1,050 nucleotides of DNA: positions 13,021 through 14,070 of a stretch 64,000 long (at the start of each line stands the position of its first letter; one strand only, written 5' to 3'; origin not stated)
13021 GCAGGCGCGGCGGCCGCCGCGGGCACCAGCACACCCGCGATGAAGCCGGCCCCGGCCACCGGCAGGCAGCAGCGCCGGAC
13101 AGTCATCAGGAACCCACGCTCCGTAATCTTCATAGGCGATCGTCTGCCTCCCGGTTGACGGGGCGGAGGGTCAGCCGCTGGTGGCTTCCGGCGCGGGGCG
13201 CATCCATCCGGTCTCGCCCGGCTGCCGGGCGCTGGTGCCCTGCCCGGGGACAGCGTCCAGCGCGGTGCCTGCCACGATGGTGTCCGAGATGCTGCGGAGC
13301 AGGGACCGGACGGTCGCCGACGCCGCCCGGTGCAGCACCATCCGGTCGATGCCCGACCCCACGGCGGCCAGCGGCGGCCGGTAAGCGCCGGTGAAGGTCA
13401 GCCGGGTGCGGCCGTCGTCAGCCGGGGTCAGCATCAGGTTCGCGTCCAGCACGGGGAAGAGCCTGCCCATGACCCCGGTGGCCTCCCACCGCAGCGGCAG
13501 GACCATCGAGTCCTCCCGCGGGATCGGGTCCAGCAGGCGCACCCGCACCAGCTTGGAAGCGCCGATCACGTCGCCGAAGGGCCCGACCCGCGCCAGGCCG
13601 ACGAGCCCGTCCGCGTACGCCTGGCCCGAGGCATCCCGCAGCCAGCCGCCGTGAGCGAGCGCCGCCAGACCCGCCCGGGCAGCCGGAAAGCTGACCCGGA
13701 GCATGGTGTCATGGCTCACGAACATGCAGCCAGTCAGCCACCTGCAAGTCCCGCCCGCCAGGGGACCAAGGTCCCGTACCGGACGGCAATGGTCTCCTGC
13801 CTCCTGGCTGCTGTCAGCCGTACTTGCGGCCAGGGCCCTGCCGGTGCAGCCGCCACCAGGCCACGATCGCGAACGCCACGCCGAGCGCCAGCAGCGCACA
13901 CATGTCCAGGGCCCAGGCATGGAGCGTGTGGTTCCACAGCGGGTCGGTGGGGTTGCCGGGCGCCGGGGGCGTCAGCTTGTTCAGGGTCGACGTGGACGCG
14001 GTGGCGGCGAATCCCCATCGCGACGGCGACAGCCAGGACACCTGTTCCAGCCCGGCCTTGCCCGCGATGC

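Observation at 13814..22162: Rv1747-like FHA-FHA-ABC exporter divergent from a beta-propeller Ser/Thr kinase, followed by DUF2993 (LmeA-like) and a two-component system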

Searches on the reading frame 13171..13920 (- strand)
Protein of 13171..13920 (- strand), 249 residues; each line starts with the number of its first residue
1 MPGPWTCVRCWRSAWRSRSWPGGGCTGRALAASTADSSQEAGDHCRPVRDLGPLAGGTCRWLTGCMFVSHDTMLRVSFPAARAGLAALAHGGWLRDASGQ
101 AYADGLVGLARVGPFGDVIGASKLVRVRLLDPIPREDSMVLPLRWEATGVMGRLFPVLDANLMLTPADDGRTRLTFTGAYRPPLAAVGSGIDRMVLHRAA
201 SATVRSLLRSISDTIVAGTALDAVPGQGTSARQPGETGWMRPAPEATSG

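Call 11: search_protein_families(library=pfam, proteins=[window:13171-13920:-], max_evalue=0.001)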
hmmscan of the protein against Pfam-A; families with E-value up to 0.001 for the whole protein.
window:13171-13920:- (249 aa): 0 families

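Call 25: search_protein_families(library=ncbifam, proteins=[window:13171-13920:-], max_evalue=0.001)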
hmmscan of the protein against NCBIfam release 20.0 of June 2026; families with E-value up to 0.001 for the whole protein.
window:13171-13920:- (249 aa): 0 families
